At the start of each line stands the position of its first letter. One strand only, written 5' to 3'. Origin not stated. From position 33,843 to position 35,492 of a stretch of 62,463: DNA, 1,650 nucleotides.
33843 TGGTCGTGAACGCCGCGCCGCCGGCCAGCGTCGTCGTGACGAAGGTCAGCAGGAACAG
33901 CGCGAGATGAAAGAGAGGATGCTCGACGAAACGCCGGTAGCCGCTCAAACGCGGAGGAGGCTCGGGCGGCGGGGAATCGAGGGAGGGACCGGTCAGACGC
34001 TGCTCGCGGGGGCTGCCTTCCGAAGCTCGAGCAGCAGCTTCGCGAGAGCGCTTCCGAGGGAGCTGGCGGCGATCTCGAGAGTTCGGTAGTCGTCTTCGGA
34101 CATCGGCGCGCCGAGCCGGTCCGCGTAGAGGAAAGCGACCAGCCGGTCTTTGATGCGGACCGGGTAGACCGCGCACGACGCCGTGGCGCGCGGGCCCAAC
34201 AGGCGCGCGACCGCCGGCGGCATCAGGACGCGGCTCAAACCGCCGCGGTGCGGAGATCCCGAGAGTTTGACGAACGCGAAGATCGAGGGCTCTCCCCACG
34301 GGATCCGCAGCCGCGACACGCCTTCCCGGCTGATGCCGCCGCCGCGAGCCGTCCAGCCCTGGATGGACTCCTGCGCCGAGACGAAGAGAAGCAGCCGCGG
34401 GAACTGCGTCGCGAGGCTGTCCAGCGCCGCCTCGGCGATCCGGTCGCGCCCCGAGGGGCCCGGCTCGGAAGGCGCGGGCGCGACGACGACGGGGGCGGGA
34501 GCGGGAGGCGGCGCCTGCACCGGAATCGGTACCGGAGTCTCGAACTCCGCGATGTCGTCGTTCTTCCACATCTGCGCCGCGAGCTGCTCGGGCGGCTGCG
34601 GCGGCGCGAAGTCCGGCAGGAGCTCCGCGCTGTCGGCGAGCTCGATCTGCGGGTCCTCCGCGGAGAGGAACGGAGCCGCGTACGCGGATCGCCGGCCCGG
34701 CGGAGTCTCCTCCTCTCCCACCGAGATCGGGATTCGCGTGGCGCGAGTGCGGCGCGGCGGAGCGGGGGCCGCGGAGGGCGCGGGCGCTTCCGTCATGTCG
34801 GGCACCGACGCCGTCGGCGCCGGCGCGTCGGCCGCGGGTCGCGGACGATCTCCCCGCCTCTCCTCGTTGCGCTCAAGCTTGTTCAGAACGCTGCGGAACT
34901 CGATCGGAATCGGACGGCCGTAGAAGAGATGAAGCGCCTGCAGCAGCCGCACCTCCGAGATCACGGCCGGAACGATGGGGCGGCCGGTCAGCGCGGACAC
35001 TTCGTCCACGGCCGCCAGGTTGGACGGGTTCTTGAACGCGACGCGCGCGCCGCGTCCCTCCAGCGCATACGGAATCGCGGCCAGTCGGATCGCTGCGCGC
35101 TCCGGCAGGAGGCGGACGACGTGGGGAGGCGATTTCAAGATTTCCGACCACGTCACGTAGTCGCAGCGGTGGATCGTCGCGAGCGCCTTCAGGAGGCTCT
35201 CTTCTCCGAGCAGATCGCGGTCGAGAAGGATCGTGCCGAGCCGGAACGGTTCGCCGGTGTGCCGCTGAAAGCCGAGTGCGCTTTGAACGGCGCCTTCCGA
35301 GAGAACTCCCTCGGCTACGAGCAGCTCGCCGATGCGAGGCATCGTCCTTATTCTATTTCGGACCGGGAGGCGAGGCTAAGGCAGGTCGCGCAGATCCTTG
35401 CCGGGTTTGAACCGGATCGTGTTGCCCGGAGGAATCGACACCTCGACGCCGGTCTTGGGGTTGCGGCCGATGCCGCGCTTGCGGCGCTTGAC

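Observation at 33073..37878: Five-gene minus-strand cluster: exported protein, MshEN/GAF-like paralog B, IHF/HU, MshEN/GAF-like paralog A, site-2 protease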

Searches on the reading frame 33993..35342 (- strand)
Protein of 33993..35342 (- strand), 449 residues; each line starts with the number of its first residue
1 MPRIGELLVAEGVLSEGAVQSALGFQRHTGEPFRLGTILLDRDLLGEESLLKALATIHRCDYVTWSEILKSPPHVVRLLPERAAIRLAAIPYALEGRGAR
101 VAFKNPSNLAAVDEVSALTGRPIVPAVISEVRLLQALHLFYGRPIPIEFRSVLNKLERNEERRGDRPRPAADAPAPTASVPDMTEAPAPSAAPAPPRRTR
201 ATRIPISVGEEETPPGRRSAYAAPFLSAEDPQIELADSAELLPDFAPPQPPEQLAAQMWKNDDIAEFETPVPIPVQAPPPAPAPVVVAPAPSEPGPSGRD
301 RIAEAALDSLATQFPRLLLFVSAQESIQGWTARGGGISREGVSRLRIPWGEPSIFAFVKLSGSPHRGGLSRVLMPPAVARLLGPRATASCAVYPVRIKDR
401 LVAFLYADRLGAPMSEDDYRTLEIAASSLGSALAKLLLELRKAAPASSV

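Call 3: search_protein_families(library=pfam, proteins=[window:33993-35342:-], max_evalue=0.1)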
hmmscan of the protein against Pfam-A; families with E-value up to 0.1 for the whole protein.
window:33993-35342:- (449 aa): 2 families
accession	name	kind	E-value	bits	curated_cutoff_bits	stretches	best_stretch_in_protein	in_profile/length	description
PF05157.20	MshEN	-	2.2e-11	44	23.1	1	70-143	12-86/90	MshEN domain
PF01590.32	GAF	-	0.0025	18.8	22.4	1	378-433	78-133/133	GAF domain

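Call 4: search_protein_families(library=ncbifam, proteins=[window:33993-35342:-], max_evalue=0.1)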
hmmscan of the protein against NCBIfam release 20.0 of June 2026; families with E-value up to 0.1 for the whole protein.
window:33993-35342:- (449 aa): 4 families
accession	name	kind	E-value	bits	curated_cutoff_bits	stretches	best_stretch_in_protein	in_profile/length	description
NF053729.1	c-di-GMP_motif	domain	9.8e-10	38.1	38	1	3-55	1-51/53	cyclic di-GMP-binding domain-containing protein, MshE-related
NF008411.1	PRK11234.1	equivalog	1.1e-09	37.3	1170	1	4-155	484-631/723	cyclic di-3',5'-guanylate-activated glycosyltransferase NfrB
NF012033.0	PRK15489.1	equivalog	5.8e-07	28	537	1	3-137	492-623/703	glycosyl transferase family protein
TIGR02538.1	type_IV_pilB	equivalog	9.9e-06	24.4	675.65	1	4-145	2-140/564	type IV-A pilus assembly ATPase PilB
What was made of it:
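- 33993..35342 (-): Paralog A, 449 aa. MshEN domain (aa 1-165), acidic Pro/Ala-rich disordered linker (aa 166-296), GAF-fold domain (aa 297-449). It is the derived copy inserted between HU and M50. Pfam MshEN 44.0 bits; NF053729 38.1 bits against a cut-off of 38 (calls 3, 4).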

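Call 9: find_homologous_proteins(query=window:33993-35342:-)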
Query window:33993-35342:- (449 aa): 250 proteins with E <= 0.001 among 8000 candidates; the best 120 are listed.
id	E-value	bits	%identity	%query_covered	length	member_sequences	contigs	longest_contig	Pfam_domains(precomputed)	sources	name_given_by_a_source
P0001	4.0e-284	960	100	100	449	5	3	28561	PF05157.21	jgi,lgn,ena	jgi:hypothetical protein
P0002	1.4e-254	863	91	100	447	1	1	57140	PF05157.21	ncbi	-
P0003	2.9e-248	842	88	100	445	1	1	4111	PF05157.21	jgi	jgi:hypothetical protein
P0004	1.4e-246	837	88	100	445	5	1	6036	PF05157.21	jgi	jgi:hypothetical protein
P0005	1.5e-241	820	88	100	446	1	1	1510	PF05157.21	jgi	jgi:type II secretion system (T2SS) protein E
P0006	4.5e-241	819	86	100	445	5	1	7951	PF05157.21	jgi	jgi:hypothetical protein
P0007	1.0e-238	811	88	100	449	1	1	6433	PF05157.21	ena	-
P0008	7.1e-205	699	77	100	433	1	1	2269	PF05157.21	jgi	jgi:MshEN domain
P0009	1.6e-181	622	69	100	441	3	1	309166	PF05157.21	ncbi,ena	-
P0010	4.6e-181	621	67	100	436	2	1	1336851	PF05157.21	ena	-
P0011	7.6e-181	620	68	95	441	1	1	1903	PF05157.21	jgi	jgi:hypothetical protein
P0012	2.7e-180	618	69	100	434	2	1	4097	PF05157.21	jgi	jgi:hypothetical protein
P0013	3.0e-180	618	67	100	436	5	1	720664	PF05157.21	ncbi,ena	-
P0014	5.0e-180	617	67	100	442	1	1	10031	PF05157.21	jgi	jgi:hypothetical protein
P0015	1.3e-179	616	67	100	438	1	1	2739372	PF05157.21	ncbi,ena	-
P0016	1.7e-179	616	69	100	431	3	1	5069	PF05157.21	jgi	jgi:hypothetical protein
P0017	1.6e-178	612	68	100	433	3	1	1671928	PF05157.21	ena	-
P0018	1.9e-178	612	68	100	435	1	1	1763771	PF05157.21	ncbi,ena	-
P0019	5.5e-178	611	66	99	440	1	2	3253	PF05157.21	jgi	jgi:hypothetical protein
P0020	3.0e-177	608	66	100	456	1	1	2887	PF05157.21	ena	-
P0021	1.7e-176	606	65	100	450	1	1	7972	PF05157.21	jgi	jgi:MshEN domain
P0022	3.7e-176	605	65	96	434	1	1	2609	PF05157.21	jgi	jgi:hypothetical protein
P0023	5.0e-176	604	66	100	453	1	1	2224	PF05157.21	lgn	-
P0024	9.1e-176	603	66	99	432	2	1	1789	PF05157.21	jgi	jgi:hypothetical protein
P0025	1.1e-175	603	65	100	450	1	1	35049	PF05157.21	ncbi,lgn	-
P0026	2.0e-175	602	67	100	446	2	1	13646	PF05157.21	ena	-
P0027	4.0e-175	601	65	96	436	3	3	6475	PF05157.21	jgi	jgi:hypothetical protein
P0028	5.3e-175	601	69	100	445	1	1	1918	PF05157.21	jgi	jgi:hypothetical protein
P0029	8.3e-175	600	66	96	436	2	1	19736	PF05157.21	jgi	jgi:hypothetical protein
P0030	8.5e-175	600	65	100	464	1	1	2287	PF05157.21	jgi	jgi:hypothetical protein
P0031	8.8e-175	600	67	100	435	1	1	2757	PF05157.21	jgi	-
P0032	1.0e-174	600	68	100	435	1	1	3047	PF05157.21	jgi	-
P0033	1.2e-174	600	66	100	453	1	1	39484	PF05157.21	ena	-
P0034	1.4e-174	599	67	96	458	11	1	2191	PF05157.21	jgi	-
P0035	2.5e-174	599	66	95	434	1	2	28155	PF05157.21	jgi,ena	jgi:hypothetical protein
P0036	2.9e-174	598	66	99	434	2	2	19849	PF05157.21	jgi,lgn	jgi:hypothetical protein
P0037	4.7e-174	598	68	100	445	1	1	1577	PF05157.21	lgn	-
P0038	1.0e-173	597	67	100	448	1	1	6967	PF05157.21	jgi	jgi:hypothetical protein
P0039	2.5e-173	595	66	96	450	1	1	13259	PF05157.21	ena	-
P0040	3.7e-173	595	65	96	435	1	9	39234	PF05157.21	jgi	jgi:hypothetical protein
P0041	7.9e-173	594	67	100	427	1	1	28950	PF05157.21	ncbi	-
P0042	8.5e-173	594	67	100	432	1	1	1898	PF05157.21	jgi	jgi:hypothetical protein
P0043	8.9e-173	593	66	96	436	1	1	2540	PF05157.21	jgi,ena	-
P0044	1.1e-172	593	65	100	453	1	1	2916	PF05157.21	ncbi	ncbi:MAG: hypothetical protein ABW056_01630 [Thermoanaerobaculia bacterium]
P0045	1.4e-172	593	65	96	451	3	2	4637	PF05157.21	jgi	-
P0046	1.5e-172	593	66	95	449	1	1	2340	PF05157.21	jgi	-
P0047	4.9e-172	591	64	100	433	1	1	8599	PF05157.21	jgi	jgi:hypothetical protein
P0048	5.5e-172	591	65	100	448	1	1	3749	PF05157.21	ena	-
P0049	6.2e-172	591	66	99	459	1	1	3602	PF05157.21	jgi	jgi:hypothetical protein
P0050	7.6e-172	590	65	100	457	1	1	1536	PF05157.21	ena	-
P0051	1.9e-171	589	64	100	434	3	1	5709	PF05157.21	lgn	-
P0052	2.6e-171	589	65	99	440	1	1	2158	PF05157.21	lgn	-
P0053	6.3e-171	587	65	95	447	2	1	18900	PF05157.21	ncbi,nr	ncbi:MAG TPA: hypothetical protein VH854_05180 [Thermoanaerobaculia bacterium]|nr:hypothetical prote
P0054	7.5e-171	587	65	100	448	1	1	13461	PF05157.21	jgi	jgi:MshEN domain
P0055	2.8e-170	585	64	100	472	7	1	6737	PF05157.21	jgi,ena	-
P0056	4.6e-170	585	63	96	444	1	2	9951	PF05157.21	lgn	-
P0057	4.8e-170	584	65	99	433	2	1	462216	PF05157.21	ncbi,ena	-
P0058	7.7e-170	584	69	58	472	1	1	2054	PF05157.21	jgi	jgi:hypothetical protein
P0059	8.8e-170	584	64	96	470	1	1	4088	PF05157.21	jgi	jgi:hypothetical protein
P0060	1.1e-169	583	66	100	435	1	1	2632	PF05157.21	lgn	-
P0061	1.2e-169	583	63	100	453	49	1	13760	PF05157.21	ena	-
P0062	1.2e-169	583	66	96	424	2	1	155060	PF05157.21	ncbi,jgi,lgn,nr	ncbi:MAG TPA: hypothetical protein VMH79_05380 [Thermoanaerobaculia bacterium]|nr:hypothetical prote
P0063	1.3e-169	583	65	100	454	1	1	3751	PF05157.21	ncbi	-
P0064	1.4e-169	583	62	99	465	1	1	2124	PF05157.21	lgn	-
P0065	1.8e-169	583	62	96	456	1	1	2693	PF05157.21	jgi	jgi:hypothetical protein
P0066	3.1e-169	582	63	96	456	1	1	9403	PF05157.21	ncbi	-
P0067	4.6e-169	581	65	95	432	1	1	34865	PF05157.21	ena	-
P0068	5.0e-169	581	66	100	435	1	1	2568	PF05157.21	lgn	-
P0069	6.2e-169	581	65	96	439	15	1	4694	PF05157.21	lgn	-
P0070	6.3e-169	581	63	100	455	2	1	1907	PF05157.21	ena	-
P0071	7.3e-169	581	65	95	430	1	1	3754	PF05157.21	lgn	-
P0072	8.4e-169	580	64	100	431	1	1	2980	PF05157.21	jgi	jgi:hypothetical protein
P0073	9.0e-169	580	61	95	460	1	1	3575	PF05157.21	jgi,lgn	jgi:hypothetical protein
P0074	1.6e-168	579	64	96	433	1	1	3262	PF05157.21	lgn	-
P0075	1.7e-168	579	66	100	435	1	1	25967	PF05157.21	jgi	jgi:hypothetical protein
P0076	2.2e-168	579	66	96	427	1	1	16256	PF05157.21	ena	-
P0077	4.4e-168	578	63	99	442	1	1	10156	PF05157.21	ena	-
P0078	5.0e-168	578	65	100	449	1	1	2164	PF05157.21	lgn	-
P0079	5.4e-168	578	66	99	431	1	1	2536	PF05157.21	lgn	-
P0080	6.4e-168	577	64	96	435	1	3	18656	PF05157.21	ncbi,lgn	-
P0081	8.9e-168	577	65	96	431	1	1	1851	PF05157.21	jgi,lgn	-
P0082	9.2e-168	577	61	95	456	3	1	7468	PF05157.21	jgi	jgi:hypothetical protein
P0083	9.6e-168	577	64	95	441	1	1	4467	PF05157.21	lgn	-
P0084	1.5e-167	576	64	99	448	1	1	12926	PF05157.21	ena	-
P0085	1.9e-167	576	62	96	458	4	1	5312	PF05157.21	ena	-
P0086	3.3e-167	575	66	98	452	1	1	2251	PF05157.21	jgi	jgi:hypothetical protein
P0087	4.1e-167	575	63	99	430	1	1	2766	PF05157.21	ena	-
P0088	5.0e-167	574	64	99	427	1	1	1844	PF05157.21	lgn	-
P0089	5.8e-167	574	61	95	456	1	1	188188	PF05157.21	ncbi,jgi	ncbi:MAG TPA: hypothetical protein VGK26_07580 [Thermoanaerobaculia bacterium]|jgi:hypothetical prot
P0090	5.9e-167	574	66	99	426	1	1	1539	PF05157.21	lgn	-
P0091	7.3e-167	574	65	99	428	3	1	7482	PF05157.21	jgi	jgi:hypothetical protein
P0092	7.4e-167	574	62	96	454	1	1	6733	PF05157.21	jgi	-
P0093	7.4e-167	574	64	95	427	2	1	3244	PF05157.21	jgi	jgi:hypothetical protein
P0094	9.4e-167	574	62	96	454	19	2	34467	PF05157.21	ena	-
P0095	1.0e-166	574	64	99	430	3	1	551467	PF05157.21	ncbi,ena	-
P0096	2.5e-166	572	63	99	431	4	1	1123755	PF05157.21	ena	-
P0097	3.8e-166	572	63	96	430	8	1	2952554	PF05157.21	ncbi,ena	-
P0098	3.9e-166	572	64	92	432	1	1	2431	PF05157.21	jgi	jgi:hypothetical protein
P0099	4.3e-166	571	65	99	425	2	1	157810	PF05157.21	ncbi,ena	-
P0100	5.3e-166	571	64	99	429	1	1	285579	PF05157.21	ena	-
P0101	7.2e-166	571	64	100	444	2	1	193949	PF05157.21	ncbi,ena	-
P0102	7.4e-166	571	65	96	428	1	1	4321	PF05157.21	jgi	jgi:hypothetical protein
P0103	7.9e-166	571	63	96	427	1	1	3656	PF05157.21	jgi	jgi:hypothetical protein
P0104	9.1e-166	570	60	95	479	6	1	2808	PF05157.21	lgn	-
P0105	1.0e-165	570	65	99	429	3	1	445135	PF05157.21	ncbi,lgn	-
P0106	1.0e-165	570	65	96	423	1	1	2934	PF05157.21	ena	-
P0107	1.1e-165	570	65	96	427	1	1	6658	PF05157.21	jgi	jgi:hypothetical protein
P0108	1.2e-165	570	63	99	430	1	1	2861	PF05157.21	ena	-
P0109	1.3e-165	570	62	99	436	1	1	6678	PF05157.21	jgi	jgi:hypothetical protein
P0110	2.0e-165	569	64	96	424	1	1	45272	PF05157.21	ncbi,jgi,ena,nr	ncbi:MAG TPA: hypothetical protein VMN82_01480 [Thermoanaerobaculia bacterium]|nr:hypothetical prote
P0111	2.2e-165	569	61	96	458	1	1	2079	PF05157.21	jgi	jgi:hypothetical protein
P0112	2.4e-165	569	64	99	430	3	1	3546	PF05157.21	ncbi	ncbi:MAG: hypothetical protein ACM3NW_03930 [Syntrophomonadaceae bacterium]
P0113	3.8e-165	568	61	95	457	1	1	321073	PF05157.21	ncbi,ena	-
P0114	5.0e-165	568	64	99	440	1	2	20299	PF05157.21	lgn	-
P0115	5.1e-165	568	63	100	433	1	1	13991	PF05157.21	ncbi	ncbi:MAG: hypothetical protein ABI968_02720 [Acidobacteriota bacterium]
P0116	6.1e-165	568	63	96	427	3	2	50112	PF05157.21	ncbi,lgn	-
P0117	6.8e-165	567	62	99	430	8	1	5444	PF05157.21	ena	-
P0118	7.5e-165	567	64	96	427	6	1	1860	PF05157.21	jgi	jgi:hypothetical protein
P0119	8.7e-165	567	60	95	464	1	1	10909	PF05157.21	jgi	jgi:hypothetical protein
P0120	9.2e-165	567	62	100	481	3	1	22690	PF05157.21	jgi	jgi:MshEN domain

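Call 10: find_encoding_contigs(protein=P0097, flank=6000, max_places=2)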
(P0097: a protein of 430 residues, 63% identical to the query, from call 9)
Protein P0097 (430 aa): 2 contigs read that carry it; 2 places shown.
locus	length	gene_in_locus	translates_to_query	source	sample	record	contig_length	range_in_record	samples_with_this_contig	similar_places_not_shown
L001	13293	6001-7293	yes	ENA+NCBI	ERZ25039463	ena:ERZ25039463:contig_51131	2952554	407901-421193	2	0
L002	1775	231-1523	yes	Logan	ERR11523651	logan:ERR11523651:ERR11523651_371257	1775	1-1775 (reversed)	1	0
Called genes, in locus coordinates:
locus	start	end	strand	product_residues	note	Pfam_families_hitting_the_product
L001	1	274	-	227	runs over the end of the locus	PF18911:PKD_4, PF00801:PKD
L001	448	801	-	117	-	PF04026:SpoVG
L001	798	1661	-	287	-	PF00288:GHMP_kinases_N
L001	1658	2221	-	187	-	-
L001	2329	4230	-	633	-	PF12895:ANAPC3 (faint), PF13428:TPR_14 (weak), PF13432:TPR_16 (weak), PF14559:TPR_19, PF14559:TPR_19, PF13432:TPR_16 (weak), PF14559:TPR_19 (weak), PF13432:TPR_16, +14 more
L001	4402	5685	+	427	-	PF05157:MshEN, PF13185:GAF_2 (weak)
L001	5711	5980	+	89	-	PF00216:Bac_DNA_binding, PF18291:HU-HIG (weak)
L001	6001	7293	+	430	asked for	PF05157:MshEN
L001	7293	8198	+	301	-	PF02163:Peptidase_M50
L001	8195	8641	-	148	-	PF02580:Tyr_Deacylase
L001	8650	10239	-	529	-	PF03023:MurJ, PF13440:Polysacc_synt_3 (weak)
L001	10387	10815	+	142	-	PF00436:SSB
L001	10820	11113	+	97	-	PF07045:DUF1330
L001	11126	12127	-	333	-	PF00933:Glyco_hydro_3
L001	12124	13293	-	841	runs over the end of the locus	PF01624:MutS_I, PF05188:MutS_II (weak), PF05192:MutS_III, PF05190:MutS_IV, PF00488:MutS_V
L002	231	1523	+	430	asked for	PF05157:MshEN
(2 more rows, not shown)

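Call 11: find_encoding_contigs(protein=P0015, flank=6000, max_places=2)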
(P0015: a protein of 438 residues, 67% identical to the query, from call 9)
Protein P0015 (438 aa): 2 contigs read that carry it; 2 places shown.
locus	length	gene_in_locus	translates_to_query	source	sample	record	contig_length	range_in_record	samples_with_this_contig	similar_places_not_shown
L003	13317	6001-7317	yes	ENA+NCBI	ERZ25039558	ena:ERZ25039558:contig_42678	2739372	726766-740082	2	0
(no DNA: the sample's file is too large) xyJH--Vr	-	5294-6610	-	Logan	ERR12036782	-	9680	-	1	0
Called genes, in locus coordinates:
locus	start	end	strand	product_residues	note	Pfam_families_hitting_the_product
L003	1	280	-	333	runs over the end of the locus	PF13793:Pribosyltran_N, PF00156:Pribosyltran, PF14572:Pribosyl_synth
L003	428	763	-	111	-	PF04026:SpoVG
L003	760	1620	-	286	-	PF00288:GHMP_kinases_N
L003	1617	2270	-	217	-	-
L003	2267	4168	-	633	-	PF13432:TPR_16 (weak), PF14559:TPR_19, PF24575:TPR_Slam (weak), PF14559:TPR_19, PF13432:TPR_16, PF14559:TPR_19, PF13432:TPR_16, PF14559:TPR_19 (weak), +17 more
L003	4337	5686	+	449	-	PF05157:MshEN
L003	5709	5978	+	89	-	PF00216:Bac_DNA_binding, PF18291:HU-HIG (weak)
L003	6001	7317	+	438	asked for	PF05157:MshEN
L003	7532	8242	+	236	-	PF02163:Peptidase_M50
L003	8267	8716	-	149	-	PF02580:Tyr_Deacylase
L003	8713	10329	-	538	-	PF03023:MurJ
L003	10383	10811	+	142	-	PF00436:SSB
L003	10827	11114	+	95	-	PF07045:DUF1330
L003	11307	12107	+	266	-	-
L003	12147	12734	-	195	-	PF00488:MutS_V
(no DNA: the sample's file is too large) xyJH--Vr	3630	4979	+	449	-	PF05157:MshEN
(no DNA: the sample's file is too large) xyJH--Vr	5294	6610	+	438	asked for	PF05157:MshEN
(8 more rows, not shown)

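Call 23: search_protein_representatives(alignment_id=A1)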
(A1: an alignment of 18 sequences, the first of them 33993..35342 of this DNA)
Query: 18 sequences, 445 profile positions. Proteins with E-value up to 0.001 (for the whole library): 20777; up to 1e-10: 7788; up to 1e-30: 921. The best 150 are listed.
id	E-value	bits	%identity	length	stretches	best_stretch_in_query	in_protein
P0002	2.2e-169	581.0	-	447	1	1-444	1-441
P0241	5.8e-146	503.9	-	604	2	1-291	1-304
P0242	1.2e-144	499.5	-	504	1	1-445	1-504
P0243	1.4e-128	446.6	-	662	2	33-441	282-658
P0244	1.2e-121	423.7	-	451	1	1-442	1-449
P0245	2.3e-118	412.9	-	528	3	3-160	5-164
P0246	2.5e-114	399.6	-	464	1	2-441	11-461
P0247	2.9e-114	399.3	-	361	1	1-343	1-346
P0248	1.6e-113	396.9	-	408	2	4-243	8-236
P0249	1.4e-99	350.9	-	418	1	4-444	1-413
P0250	6.1e-96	339.0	-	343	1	1-220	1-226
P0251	2.2e-93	330.5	-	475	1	3-439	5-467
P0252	2.3e-92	327.2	-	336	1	130-445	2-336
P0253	4.0e-92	326.4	-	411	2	1-167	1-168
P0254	5.6e-92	325.9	-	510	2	1-259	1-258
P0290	2.0e-68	248.3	-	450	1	2-444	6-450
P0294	6.4e-67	243.3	-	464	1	2-431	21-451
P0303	3.6e-65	237.6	-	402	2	261-409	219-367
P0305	5.0e-64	233.8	-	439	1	4-427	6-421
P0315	3.3e-62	227.8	-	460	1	2-432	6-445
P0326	8.7e-61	223.1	-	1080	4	3-140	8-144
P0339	1.4e-59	219.1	-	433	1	3-423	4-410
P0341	2.6e-59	218.2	-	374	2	3-197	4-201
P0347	8.7e-59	216.5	-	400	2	3-159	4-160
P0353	2.8e-58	214.8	-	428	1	1-443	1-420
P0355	5.0e-58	214.0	-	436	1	4-419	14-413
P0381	8.1e-56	206.7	-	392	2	3-161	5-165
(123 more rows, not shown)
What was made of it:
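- Most of the top 150 are full-length proteins, and the rest are fragments (call 23).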

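Call 24: predict_structure(alignment_id=A1)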
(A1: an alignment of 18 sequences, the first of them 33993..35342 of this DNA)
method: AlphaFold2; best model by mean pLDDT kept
length: 449 residues; sequences in the alignment: 18
mean_pLDDT: 72.7   pTM: 0.42
mean pLDDT of the five models: 72.7, 72.7, 72.4, 72.3, 69.3
residues with pLDDT >= 90: 147; 70-90: 151; 50-70: 29; < 50: 122
segments of 3 or more residues with pLDDT < 50: 166-248, 261-295, 447-449
pLDDT, mean of each block of 10 residues (from residue 1): 71 77 69 71 80 85 91 92 92 94 89 94 93 90 80 78 51 39 38 39 31 35 34 38 45 56 42 41 44 62 94 94 93 89 90 87 87 83 81 94 94 91 96 92 67
secondary structure, 60 per line:
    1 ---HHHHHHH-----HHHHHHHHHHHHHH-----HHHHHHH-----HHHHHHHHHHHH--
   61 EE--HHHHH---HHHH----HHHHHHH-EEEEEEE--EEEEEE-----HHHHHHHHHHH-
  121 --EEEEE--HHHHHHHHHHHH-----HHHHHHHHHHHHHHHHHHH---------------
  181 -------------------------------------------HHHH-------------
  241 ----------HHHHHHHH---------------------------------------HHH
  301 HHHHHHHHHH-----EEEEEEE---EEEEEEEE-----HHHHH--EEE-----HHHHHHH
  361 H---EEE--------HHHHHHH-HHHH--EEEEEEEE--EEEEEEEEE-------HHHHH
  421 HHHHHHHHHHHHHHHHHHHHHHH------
elements in order: H4-10 H16-29 H35-41 H47-58 H65-69 H73-76 H81-87 E89-95 E98-103 H109-119 E123-127 H130-141 H147-165 H224-227 H251-258 H298-310 E316-322 E326-333 H339-343 E346-348 H354-361 E365-367 H376-382 H384-387 E390-397 E400-408 H416-443
